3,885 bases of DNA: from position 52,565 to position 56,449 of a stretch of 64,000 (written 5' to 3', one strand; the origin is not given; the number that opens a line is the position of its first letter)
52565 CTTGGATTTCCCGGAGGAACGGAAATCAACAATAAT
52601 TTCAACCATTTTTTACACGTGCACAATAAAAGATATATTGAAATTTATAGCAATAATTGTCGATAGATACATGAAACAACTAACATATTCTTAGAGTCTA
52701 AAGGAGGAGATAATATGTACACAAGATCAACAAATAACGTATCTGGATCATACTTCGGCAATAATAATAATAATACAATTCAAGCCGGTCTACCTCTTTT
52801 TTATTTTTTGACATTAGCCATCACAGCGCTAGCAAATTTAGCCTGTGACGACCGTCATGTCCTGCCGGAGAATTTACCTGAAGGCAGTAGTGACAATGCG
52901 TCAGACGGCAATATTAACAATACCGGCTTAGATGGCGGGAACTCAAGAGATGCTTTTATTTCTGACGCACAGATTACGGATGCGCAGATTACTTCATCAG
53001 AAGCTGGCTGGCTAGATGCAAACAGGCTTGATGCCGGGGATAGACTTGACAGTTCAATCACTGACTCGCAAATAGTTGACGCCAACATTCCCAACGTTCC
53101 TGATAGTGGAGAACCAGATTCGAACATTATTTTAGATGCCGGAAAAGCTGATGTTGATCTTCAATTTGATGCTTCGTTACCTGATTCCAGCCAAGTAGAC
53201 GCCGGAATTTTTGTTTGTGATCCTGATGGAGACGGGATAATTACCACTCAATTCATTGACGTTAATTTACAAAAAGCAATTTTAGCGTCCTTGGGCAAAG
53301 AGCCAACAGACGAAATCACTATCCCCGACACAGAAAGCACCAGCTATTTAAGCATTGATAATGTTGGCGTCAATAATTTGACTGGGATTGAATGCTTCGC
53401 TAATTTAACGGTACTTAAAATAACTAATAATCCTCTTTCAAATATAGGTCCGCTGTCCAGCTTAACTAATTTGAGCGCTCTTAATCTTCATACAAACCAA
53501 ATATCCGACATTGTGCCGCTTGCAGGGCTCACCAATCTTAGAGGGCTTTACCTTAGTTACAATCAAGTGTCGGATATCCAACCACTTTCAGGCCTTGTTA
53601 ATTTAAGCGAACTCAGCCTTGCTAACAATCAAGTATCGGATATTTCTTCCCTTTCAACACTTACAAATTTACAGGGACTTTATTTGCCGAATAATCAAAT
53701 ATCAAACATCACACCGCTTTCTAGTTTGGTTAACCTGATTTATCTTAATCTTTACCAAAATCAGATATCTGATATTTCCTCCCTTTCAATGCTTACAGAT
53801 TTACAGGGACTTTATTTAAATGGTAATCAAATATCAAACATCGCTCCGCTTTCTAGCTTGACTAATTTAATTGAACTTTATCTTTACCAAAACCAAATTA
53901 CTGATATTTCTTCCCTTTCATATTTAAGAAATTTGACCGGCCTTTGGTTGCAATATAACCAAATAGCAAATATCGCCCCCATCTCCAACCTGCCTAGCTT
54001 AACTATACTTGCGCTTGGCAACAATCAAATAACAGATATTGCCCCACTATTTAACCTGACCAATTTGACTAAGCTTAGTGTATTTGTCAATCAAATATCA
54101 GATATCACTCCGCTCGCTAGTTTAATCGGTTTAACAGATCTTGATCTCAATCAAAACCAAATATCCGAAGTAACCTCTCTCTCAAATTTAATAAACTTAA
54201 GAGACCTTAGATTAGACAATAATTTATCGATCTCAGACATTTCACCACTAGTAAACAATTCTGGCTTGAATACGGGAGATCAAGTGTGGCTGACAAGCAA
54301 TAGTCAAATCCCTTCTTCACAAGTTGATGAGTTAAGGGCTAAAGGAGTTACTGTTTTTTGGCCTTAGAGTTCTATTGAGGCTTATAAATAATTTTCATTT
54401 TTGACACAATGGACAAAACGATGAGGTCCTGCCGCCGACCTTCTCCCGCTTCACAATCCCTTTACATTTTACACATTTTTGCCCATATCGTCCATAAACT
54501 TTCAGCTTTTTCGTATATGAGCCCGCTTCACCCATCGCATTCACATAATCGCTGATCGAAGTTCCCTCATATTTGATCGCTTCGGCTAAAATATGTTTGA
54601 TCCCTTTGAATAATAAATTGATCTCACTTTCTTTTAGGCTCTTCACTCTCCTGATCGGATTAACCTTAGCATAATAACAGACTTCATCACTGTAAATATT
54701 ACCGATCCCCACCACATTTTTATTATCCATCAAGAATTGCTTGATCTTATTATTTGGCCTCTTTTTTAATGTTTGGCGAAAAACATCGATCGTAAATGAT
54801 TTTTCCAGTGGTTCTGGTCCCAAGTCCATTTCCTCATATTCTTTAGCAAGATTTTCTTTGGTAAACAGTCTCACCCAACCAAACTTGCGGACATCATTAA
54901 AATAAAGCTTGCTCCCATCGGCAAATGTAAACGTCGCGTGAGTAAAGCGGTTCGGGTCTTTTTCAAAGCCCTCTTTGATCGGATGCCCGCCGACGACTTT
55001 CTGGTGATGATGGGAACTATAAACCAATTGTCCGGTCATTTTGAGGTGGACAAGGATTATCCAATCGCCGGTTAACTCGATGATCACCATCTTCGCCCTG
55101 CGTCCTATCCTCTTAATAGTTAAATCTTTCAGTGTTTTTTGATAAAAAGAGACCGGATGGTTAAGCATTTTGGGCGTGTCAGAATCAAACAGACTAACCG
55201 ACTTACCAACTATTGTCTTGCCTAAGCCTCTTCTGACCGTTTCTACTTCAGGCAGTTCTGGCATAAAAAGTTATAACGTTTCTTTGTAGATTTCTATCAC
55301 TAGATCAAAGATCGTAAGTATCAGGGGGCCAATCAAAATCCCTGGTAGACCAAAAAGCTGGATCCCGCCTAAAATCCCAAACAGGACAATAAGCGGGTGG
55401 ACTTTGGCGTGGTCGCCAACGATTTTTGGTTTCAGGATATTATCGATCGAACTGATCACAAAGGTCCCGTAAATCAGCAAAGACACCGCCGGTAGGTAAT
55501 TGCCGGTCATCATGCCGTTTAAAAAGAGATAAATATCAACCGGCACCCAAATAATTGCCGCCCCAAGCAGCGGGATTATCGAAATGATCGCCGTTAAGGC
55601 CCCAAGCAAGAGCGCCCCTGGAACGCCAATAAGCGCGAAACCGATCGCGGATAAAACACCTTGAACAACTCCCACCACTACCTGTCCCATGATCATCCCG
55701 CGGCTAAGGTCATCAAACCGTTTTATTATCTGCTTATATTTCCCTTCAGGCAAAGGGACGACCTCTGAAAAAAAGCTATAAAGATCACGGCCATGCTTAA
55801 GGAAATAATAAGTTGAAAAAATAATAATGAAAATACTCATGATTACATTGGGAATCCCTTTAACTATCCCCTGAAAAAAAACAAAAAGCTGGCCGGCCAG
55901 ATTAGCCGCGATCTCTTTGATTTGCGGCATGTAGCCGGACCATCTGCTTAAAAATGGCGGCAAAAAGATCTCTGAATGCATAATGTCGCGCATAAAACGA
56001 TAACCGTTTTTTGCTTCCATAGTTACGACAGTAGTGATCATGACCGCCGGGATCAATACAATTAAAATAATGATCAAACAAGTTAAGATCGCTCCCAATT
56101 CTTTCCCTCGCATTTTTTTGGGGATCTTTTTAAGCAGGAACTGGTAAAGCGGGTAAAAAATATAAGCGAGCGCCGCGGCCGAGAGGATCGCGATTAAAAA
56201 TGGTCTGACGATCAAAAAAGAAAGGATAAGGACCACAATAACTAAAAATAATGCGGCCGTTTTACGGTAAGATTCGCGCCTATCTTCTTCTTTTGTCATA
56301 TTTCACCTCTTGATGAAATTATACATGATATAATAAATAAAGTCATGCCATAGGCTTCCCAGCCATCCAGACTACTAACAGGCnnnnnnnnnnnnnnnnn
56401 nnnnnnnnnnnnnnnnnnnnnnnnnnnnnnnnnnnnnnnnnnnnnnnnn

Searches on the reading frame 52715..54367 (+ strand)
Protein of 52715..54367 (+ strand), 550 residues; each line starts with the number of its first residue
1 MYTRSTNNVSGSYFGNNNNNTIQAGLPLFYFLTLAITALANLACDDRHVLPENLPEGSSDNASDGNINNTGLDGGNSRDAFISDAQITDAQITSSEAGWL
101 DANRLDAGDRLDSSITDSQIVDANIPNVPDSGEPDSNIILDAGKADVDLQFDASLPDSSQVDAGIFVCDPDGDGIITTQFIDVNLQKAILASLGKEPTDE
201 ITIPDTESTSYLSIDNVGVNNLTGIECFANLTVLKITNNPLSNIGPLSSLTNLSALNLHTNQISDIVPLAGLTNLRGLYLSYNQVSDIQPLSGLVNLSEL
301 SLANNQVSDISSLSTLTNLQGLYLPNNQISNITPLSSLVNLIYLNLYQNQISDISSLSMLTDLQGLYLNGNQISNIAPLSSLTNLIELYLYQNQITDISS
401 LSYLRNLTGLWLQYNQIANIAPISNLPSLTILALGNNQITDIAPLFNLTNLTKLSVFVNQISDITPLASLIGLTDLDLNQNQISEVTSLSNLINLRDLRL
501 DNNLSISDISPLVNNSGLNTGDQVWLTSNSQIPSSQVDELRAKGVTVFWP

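Call 58: search_protein_families(library=pfam, proteins=[window:52715-54367:+])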
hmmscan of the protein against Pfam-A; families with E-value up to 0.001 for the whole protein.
window:52715-54367:+ (550 aa): 6 families
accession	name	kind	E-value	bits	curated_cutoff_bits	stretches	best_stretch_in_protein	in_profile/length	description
PF12799.13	LRR_4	-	5.5e-57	188.9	27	6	273-314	1-43/44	Leucine Rich repeats (2 copies)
PF13855.12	LRR_8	-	6.7e-26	90.3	27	4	230-284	2-60/61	Leucine rich repeat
PF23598.1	LRR_14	-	3.6e-10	39.6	40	2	229-374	93-252/353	Leucine-rich repeat region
PF23952.1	LRR_EndoS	-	9.2e-10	39.2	27.9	0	209-282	25-91/116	Endo-beta-N-acetylglucosaminidase EndoS LRR domain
PF14580.12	LRR_9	-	2.7e-08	34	30.5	1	367-462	25-126/175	Leucine-rich repeat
PF23211.1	LRR_LRWD1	-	9.5e-06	25.9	28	0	246-310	37-101/190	Leucine-rich repeat and WD repeat-containing protein 1, LRR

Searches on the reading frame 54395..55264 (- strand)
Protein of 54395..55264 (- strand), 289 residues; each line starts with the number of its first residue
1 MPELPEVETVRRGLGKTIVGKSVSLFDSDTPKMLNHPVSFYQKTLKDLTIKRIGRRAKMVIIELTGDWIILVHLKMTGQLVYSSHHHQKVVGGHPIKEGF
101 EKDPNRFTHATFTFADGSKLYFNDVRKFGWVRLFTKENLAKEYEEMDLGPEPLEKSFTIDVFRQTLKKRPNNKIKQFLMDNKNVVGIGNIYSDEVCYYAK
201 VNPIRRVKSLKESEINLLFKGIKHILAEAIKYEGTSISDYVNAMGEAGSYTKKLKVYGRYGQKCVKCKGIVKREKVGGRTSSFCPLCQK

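Call 58: search_protein_families(library=pfam, proteins=[window:54395-55264:-])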
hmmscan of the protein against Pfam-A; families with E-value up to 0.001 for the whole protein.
window:54395-55264:- (289 aa): 4 families
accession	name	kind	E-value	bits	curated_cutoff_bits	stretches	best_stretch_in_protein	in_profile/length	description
PF01149.29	Fapy_DNA_glyco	-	6.9e-29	101.3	25.5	1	1-130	1-116/117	Formamidopyrimidine-DNA glycosylase N-terminal domain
PF06831.19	H2TH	-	6.5e-27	93.8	34.7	1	148-239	1-91/93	Formamidopyrimidine-DNA glycosylase H2TH domain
PF06827.20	zf-FPG_IleRS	-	3e-07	30.6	21.3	1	261-289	1-29/30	Zinc finger found in FPG and IleRS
PF05833.16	NFACT_N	-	3.5e-05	23.2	31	1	150-231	168-245/456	NFACT N-terminal and middle domains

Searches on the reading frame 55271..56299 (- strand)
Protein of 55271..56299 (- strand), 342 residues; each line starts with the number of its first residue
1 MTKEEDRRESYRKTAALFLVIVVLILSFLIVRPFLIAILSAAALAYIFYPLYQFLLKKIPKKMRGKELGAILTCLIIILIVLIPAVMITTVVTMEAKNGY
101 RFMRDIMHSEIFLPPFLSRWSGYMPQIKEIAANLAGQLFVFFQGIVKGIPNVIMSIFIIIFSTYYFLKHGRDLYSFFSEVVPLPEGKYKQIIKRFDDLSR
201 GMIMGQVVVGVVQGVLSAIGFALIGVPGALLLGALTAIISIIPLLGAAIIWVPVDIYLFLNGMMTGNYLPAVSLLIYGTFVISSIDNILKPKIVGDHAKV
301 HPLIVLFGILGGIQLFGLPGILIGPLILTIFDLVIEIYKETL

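Call 58: search_protein_families(library=pfam, proteins=[window:55271-56299:-])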
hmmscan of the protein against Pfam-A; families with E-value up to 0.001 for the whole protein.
window:55271-56299:- (342 aa): 1 family
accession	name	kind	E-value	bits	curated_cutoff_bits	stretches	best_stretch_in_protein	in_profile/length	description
PF01594.21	AI-2E_transport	-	3.4e-47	161.7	34.3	1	17-338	3-326/327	AI-2E family transporter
